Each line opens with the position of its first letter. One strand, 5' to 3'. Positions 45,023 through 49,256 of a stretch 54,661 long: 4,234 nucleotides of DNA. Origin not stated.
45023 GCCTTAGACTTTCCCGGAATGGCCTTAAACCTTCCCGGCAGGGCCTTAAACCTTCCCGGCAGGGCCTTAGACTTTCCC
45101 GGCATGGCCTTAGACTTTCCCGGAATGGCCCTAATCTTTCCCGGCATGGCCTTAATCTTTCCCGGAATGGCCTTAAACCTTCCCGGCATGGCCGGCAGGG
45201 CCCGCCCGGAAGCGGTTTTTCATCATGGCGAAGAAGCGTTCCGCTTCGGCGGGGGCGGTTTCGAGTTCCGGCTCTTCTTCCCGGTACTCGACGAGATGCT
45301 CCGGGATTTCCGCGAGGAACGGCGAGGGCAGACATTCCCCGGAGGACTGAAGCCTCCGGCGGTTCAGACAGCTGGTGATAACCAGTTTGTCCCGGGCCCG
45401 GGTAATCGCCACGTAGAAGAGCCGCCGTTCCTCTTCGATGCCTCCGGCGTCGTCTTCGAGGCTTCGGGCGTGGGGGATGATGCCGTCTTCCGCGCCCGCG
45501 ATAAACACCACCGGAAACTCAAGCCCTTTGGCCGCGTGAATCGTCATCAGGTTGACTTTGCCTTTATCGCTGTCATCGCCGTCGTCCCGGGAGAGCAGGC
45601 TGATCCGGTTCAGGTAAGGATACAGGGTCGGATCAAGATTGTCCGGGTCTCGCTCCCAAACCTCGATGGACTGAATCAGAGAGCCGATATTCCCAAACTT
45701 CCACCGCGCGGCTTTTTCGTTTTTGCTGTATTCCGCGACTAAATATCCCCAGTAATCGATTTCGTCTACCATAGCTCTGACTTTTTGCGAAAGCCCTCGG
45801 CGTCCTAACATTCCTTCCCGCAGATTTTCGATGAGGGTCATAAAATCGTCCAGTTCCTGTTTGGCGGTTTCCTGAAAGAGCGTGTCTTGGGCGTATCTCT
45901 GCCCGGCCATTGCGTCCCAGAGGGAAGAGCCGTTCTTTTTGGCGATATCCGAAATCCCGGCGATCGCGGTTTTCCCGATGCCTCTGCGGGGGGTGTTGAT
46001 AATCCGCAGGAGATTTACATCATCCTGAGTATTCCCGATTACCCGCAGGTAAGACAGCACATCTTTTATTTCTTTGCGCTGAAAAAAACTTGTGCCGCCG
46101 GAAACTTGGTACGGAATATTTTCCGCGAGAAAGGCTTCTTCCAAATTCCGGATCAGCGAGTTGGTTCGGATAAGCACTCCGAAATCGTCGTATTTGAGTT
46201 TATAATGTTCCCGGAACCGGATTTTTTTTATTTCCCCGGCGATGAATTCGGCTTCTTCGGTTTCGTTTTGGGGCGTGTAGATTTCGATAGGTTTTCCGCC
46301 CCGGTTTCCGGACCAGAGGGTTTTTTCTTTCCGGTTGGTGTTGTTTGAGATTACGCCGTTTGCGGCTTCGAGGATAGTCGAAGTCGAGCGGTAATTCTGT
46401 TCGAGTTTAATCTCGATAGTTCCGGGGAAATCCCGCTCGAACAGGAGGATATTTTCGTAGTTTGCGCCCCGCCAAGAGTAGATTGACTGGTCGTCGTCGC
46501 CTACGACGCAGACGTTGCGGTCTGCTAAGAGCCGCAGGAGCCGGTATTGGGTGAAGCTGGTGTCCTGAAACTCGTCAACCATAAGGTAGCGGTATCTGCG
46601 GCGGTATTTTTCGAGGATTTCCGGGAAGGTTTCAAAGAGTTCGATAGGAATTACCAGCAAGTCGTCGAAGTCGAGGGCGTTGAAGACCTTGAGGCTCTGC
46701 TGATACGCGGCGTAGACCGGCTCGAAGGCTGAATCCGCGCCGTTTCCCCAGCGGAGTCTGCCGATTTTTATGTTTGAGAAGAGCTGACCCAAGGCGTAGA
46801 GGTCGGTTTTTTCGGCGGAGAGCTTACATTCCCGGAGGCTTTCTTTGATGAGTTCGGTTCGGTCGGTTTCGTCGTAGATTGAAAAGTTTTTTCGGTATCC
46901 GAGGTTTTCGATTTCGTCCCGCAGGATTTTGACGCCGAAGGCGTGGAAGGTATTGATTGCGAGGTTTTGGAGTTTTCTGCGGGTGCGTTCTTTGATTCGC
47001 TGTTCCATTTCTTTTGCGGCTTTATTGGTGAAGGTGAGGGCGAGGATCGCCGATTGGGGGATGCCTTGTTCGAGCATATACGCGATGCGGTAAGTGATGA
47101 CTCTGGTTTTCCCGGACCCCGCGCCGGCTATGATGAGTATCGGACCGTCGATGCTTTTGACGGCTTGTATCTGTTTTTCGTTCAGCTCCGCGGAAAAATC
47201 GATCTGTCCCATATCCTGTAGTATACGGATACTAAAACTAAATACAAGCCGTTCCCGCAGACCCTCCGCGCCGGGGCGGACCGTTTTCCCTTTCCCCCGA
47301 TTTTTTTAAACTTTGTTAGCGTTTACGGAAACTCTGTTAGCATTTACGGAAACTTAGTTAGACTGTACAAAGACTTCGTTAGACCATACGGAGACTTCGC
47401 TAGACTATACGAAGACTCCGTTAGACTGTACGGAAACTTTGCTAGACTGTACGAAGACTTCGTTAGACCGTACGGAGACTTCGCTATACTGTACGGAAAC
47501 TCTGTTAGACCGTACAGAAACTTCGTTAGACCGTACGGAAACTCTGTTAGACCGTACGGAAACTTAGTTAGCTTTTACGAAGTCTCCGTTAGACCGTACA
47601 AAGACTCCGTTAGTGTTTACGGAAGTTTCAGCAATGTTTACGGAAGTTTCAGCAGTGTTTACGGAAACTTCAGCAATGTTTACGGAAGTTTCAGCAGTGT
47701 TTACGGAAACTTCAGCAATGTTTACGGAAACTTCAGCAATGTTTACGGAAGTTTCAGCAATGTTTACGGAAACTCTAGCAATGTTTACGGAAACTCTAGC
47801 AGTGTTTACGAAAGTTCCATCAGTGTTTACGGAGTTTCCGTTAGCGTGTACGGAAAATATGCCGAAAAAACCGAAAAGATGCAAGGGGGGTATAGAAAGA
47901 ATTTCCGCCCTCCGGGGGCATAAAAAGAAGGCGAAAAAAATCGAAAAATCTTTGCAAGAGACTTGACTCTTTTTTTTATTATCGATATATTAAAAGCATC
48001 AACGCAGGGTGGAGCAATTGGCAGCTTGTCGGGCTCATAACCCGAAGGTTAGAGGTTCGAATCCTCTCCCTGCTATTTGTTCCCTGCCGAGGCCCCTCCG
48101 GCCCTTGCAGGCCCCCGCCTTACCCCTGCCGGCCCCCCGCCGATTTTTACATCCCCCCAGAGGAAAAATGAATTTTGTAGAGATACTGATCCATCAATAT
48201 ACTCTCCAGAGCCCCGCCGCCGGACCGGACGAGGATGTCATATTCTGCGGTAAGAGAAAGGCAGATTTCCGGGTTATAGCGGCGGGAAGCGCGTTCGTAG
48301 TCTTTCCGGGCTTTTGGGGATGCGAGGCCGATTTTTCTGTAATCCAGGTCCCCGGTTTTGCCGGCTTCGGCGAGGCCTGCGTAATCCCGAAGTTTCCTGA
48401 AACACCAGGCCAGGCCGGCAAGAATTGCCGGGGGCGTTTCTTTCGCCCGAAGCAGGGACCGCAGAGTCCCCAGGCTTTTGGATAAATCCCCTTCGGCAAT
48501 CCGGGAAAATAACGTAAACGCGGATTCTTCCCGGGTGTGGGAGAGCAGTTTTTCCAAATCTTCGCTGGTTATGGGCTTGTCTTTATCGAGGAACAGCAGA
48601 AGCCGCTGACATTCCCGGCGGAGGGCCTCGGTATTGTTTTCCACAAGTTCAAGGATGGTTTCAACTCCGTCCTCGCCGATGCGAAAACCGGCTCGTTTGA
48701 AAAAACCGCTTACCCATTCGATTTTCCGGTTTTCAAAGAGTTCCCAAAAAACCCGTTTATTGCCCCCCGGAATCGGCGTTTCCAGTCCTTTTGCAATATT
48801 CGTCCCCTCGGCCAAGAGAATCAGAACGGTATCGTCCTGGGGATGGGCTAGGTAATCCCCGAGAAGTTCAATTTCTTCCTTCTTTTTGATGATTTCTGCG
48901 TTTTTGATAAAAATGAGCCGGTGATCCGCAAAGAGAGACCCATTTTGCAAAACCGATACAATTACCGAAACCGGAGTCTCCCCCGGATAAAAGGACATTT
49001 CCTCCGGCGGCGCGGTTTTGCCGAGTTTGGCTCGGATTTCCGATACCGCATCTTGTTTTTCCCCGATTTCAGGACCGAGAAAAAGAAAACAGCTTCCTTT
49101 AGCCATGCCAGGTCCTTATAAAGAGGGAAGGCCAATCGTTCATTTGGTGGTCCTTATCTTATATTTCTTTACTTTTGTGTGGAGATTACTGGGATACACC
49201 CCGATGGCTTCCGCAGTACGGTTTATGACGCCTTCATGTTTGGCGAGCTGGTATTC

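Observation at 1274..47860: A dispersed family of strictly 21-bp-periodic intergenic tandem arrays (four loci, about 1.3 kb in 54.7 kb)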

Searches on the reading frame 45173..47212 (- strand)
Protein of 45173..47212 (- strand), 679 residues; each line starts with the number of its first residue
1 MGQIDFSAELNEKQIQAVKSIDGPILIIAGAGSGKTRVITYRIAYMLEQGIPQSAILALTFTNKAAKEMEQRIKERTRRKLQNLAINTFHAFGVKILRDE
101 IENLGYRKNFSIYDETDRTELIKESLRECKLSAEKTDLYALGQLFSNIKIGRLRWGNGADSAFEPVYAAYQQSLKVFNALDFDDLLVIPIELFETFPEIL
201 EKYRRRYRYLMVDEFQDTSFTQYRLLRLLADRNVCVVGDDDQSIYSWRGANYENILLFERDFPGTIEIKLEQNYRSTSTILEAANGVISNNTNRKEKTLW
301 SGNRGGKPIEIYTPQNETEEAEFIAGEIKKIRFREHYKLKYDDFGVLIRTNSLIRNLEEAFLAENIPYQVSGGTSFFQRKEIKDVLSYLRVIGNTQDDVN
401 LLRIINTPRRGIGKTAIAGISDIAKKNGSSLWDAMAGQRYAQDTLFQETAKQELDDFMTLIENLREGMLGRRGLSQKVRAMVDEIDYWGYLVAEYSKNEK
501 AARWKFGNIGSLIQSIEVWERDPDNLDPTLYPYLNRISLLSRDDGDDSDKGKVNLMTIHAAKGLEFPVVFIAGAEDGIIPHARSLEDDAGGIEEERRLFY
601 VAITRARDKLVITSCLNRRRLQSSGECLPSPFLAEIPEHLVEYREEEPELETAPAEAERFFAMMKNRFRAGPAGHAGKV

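Call 15: find_related_loci(query=window:45173-47212:-, collection=genome_contigs, flank=10000)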
Query window:45173-47212:- (679 aa) in genome_contigs; peptide patterns used: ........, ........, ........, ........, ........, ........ (x = any residue, [..] = any of these).
599 stretches matched a pattern (row limit reached: there are more); 592 encode a relative of the query (tblastn E <= 1e-3); the best 80 are kept; 80 distinct loci.
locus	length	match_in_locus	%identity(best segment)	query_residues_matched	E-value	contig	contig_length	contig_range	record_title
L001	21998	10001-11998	76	1-668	0e+0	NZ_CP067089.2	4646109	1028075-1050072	Breznakiella homolactica strain RmG30 chromosome, complete genome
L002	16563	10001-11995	72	1-668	0e+0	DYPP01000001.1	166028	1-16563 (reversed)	MAG TPA_asm: Treponema denticola isolate SulCav_GS09_5_63_49 SulCav_GS09_5_18_length_166028_cov_24_887964, whole genome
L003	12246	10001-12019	72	1-669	0e+0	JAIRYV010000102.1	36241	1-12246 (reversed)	MAG: Treponema sp. isolate Gsp477_bin62 k119_1674145, whole genome shotgun sequence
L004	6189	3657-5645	68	9-668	0e+0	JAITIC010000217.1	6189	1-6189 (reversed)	MAG: Treponema sp. isolate Pcl387_bin1 k119_3150312, whole genome shotgun sequence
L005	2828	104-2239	63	1-676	0e+0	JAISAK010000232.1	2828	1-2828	MAG: Treponema sp. isolate Gx481_bin143 k119_5282239, whole genome shotgun sequence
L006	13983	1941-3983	64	1-674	0e+0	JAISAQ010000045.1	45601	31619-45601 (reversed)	MAG: Treponema sp. isolate Gx481_bin162 k119_4438762, whole genome shotgun sequence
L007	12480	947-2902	65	1-647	0e+0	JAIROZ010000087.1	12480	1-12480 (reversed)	MAG: Spirochaetaceae bacterium isolate Cf509_bin14 k119_2139162, whole genome shotgun sequence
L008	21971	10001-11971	63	9-670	0e+0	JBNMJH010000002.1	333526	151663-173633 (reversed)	MAG: Treponema sp. isolate CM_BacTre2105.75 k141_68157_length_333526_cov_22.7756, whole genome shotgun sequence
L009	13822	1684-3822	59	1-668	0e+0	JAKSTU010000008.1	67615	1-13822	MAG: Treponemataceae bacterium isolate Horse_feces315 MAG315_8, whole genome shotgun sequence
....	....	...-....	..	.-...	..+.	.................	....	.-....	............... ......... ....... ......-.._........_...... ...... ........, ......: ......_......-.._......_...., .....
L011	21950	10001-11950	63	9-666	0e+0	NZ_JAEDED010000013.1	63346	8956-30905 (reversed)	MAG: Treponema sp. isolate MAG049 NODE_280_length_63346_cov_140.690493, whole genome shotgun sequence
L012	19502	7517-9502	62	3-662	0e+0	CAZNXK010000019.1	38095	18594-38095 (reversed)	MAG TPA_asm: uncultured Treponemataceae bacterium isolate SRP062349_co6_229 genome assembly, contig: NODE_626_length_380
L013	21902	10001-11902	64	9-645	0e+0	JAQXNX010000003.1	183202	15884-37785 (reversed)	MAG: Spirochaetales bacterium isolate SUG1364 k141_6650354, whole genome shotgun sequence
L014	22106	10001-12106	59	4-668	0e+0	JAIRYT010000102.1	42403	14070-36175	MAG: Treponema sp. isolate Gsp477_bin60 k119_2926808, whole genome shotgun sequence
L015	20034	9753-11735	61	9-669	0e+0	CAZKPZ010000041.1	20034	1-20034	MAG TPA_asm: uncultured Treponema sp. isolate binchicken_co353_8 genome assembly, contig: NODE_5318_length_20034_cov_4.0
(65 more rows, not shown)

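Call 17: find_encoding_contigs(protein=window:45173-47212:-, flank=10000, max_places=6)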
Protein window:45173-47212:- (679 aa): no gene with exactly this product is on record in the collection.

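Call 19: find_homologous_proteins(query=window:45173-47212:-, max_evalue=1e-100)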
Query window:45173-47212:- (679 aa): 7991 proteins with E <= 1e-100 among 8000 candidates; the best 120 are listed.
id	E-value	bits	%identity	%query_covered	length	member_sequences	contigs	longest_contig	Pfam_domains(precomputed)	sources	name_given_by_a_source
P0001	0.0e+0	1527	100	100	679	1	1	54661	PF13538.13,PF01443.25,PF13604.13,PF13361.13,PF13245.13,PF00580.28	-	-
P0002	0.0e+0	1499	100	99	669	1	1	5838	PF13538.13,PF01443.25,PF13604.13,PF13361.13,PF13245.13,PF00580.28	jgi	jgi:DNA helicase-2/ATP-dependent DNA helicase PcrA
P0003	0.0e+0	1256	83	98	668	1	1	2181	PF13538.13,PF01443.25,PF13604.13,PF13361.13,PF13245.13,PF00580.28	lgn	-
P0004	0.0e+0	1235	81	98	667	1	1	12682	PF13538.13,PF01443.25,PF13604.13,PF13361.13,PF13245.13,PF00580.28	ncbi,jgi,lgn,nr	ncbi:MAG: UvrD-helicase domain-containing protein [Treponema sp.]|jgi:DNA helicase-2/ATP-dependent D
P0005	0.0e+0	1220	81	98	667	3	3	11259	PF13538.13,PF01443.25,PF13604.13,PF13361.13,PF13245.13,PF00580.28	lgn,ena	-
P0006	0.0e+0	1170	76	98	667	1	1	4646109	PF13538.13,PF01443.25,PF13604.13,PF13361.13,PF13245.13,PF00580.28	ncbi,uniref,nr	ncbi:ATP-dependent helicase [Breznakiella homolactica]|uniref:DNA 3'-5' helicase n=1 Tax=Breznakiell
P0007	0.0e+0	1152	75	98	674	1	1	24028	PF13538.13,PF01443.25,PF13604.13,PF13361.13,PF13245.13,PF00580.28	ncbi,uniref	ncbi:UvrD-helicase domain-containing protein [Treponema primitia]|uniref:ATP-dependent helicase n=1 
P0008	0.0e+0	1146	77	97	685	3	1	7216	PF13538.13,PF01443.25,PF13604.13,PF13361.13,PF13245.13,PF00580.28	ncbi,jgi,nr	ncbi:MAG: UvrD-helicase domain-containing protein [Treponema sp.]|jgi:DNA helicase-2/ATP-dependent D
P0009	0.0e+0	1146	76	98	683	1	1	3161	PF13538.13,PF13087.13,PF01443.25,PF13361.13,PF13245.13,PF00580.28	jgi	jgi:DNA helicase-2/ATP-dependent DNA helicase PcrA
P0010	0.0e+0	1146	75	98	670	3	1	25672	PF13538.13,PF01443.25,PF13604.13,PF13361.13,PF13245.13,PF00580.28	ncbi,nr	ncbi:MAG: UvrD-helicase domain-containing protein [Treponema sp.]|nr:UvrD-helicase domain-containing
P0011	0.0e+0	1145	74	98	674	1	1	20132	PF13538.13,PF01443.25,PF13604.13,PF13361.13,PF13245.13,PF00580.28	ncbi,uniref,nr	ncbi:ATP-dependent helicase [Treponema primitia]|uniref:ATP-dependent helicase n=1 Tax=Treponema pri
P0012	0.0e+0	1145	77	98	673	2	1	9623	PF13538.13,PF01443.25,PF13604.13,PF13361.13,PF13245.13,PF00580.28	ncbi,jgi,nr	ncbi:MAG: UvrD-helicase domain-containing protein [Treponema sp.]|jgi:DNA helicase-2/ATP-dependent D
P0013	0.0e+0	1142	77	97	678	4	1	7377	PF13538.13,PF01443.25,PF13604.13,PF13361.13,PF13245.13,PF00580.28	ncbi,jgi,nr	ncbi:MAG: UvrD-helicase domain-containing protein [Treponema sp.]|jgi:DNA helicase-2/ATP-dependent D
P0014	0.0e+0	1142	76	98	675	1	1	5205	PF13538.13,PF01443.25,PF13604.13,PF13361.13,PF13245.13,PF00580.28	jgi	jgi:DNA helicase-2/ATP-dependent DNA helicase PcrA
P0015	0.0e+0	1141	75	98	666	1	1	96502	PF13538.13,PF01443.25,PF13604.13,PF13361.13,PF13245.13,PF00580.28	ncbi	-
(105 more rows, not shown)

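Call 20: find_encoding_contigs(protein=P0002, flank=10000)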
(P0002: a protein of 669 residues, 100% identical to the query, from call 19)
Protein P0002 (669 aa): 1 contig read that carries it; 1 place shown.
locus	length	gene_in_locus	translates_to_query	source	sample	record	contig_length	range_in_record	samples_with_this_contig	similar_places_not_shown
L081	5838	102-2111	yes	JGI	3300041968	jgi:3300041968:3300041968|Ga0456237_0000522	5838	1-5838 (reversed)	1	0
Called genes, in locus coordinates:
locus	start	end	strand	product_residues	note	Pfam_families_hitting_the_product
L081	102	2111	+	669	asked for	PF00580:UvrD-helicase, PF13245:AAA_19, PF13604:AAA_30 (faint), PF01443:Viral_helicase1 (faint), PF13361:UvrD_C, PF13538:UvrD_C_2 (faint)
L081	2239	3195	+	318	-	PF00698:Acyl_transf_1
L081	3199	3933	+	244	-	PF00106:adh_short, PF01370:Epimerase (weak), PF08659:KR, PF13561:adh_short_C2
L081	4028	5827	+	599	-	PF00009:GTP_EFTU, PF00071:Ras (weak), PF01926:MMR_HSR1 (faint), PF03144:GTP_EFTU_D2, PF14492:EFG_III (weak), PF00679:EFG_C, PF06421:LepA_C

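Call 21: find_encoding_contigs(protein=P0004, flank=10000)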
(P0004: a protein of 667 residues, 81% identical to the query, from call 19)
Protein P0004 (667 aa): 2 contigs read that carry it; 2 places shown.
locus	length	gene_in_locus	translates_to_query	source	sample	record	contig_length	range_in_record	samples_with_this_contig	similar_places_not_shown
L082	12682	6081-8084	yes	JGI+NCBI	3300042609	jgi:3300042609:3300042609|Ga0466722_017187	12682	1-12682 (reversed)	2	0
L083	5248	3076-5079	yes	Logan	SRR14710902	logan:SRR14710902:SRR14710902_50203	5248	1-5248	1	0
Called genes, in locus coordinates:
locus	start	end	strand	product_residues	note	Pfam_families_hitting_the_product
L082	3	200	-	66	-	?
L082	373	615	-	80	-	-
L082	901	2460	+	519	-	PF00370:FGGY_N, PF21546:FGGY_C_2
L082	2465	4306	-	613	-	PF02203:TarH, PF12729:4HB_MCP_1, PF00672:HAMP, PF00015:MCPsignal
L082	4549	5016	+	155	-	PF01243:PNPOx_N, PF12900:Pyridox_ox_2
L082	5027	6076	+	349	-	PF10974:DUF2804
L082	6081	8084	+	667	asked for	PF00580:UvrD-helicase, PF13245:AAA_19, PF13604:AAA_30 (faint), PF01443:Viral_helicase1 (faint), PF13361:UvrD_C, PF13538:UvrD_C_2 (faint)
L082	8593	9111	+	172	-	PF05198:IF3_N, PF00707:IF3_C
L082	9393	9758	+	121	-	PF00453:Ribosomal_L20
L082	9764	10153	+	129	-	PF06005:ZapB (weak)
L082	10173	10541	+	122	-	PF05164:ZapA (weak)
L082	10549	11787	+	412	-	PF20511:PMI_typeI_cat, PF07883:Cupin_2 (faint)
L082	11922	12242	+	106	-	PF02639:DUF188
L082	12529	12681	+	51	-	?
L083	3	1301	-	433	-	?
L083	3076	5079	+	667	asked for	PF00580:UvrD-helicase, PF13245:AAA_19, PF13604:AAA_30 (faint), PF01443:Viral_helicase1 (faint), PF13361:UvrD_C, PF13538:UvrD_C_2 (faint)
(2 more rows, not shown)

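Call 22: find_encoding_contigs(protein=P0005, flank=10000)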
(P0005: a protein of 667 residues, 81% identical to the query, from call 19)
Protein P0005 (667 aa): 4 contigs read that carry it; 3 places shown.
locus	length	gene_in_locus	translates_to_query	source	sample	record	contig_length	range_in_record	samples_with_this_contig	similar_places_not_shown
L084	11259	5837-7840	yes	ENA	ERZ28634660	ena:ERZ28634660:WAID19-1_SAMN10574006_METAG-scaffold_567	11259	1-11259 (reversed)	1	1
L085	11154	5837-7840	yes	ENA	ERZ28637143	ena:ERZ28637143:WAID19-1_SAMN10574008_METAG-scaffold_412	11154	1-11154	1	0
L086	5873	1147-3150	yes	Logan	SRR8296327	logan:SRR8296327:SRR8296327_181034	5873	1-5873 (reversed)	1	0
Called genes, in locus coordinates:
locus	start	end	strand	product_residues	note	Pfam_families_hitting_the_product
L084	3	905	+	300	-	?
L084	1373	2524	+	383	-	PF02073:Peptidase_M29 (faint), PF26233:NicX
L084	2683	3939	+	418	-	PF01547:SBP_bac_1, PF13416:SBP_bac_8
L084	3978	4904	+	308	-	PF00528:BPD_transp_1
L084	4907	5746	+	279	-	PF00528:BPD_transp_1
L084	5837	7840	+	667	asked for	PF00580:UvrD-helicase, PF13245:AAA_19, PF13604:AAA_30 (faint), PF01443:Viral_helicase1 (faint), PF13361:UvrD_C, PF13538:UvrD_C_2 (faint)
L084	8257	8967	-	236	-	PF00657:Lipase_GDSL, PF13472:Lipase_GDSL_2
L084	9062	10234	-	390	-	PF00438:S-AdoMet_synt_N, PF02772:S-AdoMet_synt_M, PF02773:S-AdoMet_synt_C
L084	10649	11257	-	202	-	?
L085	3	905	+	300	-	?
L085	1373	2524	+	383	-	PF02073:Peptidase_M29 (faint), PF26233:NicX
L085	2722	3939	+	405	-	PF01547:SBP_bac_1, PF13416:SBP_bac_8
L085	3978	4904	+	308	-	PF00528:BPD_transp_1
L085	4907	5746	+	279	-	PF00528:BPD_transp_1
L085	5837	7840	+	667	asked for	PF00580:UvrD-helicase, PF13245:AAA_19, PF13604:AAA_30 (faint), PF01443:Viral_helicase1 (faint), PF13361:UvrD_C, PF13538:UvrD_C_2 (faint)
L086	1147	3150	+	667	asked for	PF00580:UvrD-helicase, PF13245:AAA_19, PF13604:AAA_30 (faint), PF01443:Viral_helicase1 (faint), PF13361:UvrD_C, PF13538:UvrD_C_2 (faint)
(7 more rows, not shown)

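Call 39: search_protein_families(library=pfam, proteins=[window:45173-47212:-], max_evalue=0.00001)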
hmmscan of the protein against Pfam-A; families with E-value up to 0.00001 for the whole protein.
window:45173-47212:- (679 aa): 6 families
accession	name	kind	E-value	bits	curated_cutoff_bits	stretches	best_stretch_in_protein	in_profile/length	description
PF00580.27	UvrD-helicase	-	4.8e-85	286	23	1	10-263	1-271/271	UvrD/REP helicase N-terminal domain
PF13361.12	UvrD_C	-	1.4e-81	275.1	25.6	1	268-615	1-348/350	UvrD-like helicase C-terminal domain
PF13245.12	AAA_19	-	5.3e-25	88.6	25.1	1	15-246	2-132/134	AAA domain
PF13538.12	UvrD_C_2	-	2.3e-11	43.8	27.4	0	593-612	32-51/52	UvrD-like helicase C-terminal domain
PF13604.12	AAA_30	-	6.7e-08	32.9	27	0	10-75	2-68/191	AAA domain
PF01443.25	Viral_helicase1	-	1.3e-07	32.1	21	0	552-612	176-226/228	Viral superfamily 1 RNA helicase core domain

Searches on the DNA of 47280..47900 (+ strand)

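Call 76: search_dna_similar(query=window:47280-47900:+, collection=plasmids, mode=distant, max_rows=8)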
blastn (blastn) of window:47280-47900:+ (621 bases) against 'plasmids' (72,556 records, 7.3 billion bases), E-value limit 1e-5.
No match.

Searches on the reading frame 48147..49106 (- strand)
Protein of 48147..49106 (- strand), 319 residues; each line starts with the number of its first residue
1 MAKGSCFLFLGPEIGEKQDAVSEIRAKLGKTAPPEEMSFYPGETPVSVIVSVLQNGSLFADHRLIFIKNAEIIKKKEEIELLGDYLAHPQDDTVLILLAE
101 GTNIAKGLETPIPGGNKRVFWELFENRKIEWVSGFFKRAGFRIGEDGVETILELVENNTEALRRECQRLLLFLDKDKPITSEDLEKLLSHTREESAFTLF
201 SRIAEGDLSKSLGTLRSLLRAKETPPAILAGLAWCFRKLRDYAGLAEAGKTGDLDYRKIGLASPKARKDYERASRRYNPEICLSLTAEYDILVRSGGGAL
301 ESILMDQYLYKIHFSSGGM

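Call 39: search_protein_families(library=pfam, proteins=[window:48147-49106:-], max_evalue=0.00001)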
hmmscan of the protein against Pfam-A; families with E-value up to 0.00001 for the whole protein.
window:48147-49106:- (319 aa): 1 family
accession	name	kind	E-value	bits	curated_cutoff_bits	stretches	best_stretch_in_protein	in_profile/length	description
PF06144.19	DNA_pol3_delta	-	9.8e-06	26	21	0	41-104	37-104/124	DNA polymerase III, delta subunit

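Call 47: find_encoding_contigs(protein=window:48147-49106:-, flank=10000)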
Protein window:48147-49106:- (319 aa): 1 contig read that carries it; 1 place shown.
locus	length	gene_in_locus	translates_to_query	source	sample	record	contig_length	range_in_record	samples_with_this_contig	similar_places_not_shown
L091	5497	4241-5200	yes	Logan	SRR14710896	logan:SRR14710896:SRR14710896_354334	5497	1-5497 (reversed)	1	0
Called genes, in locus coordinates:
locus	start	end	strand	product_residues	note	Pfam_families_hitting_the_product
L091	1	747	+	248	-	?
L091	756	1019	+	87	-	PF00381:PTS-HPr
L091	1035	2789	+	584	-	PF00672:HAMP, PF00512:HisKA (weak), PF02518:HATPase_c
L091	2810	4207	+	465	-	PF00072:Response_reg, PF00158:Sigma54_activat, PF14532:Sigma54_activ_2, PF07728:AAA_5 (faint), PF25601:AAA_lid_14, PF02954:HTH_8 (weak)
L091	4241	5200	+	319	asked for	PF06144:DNA_pol3_delta (faint)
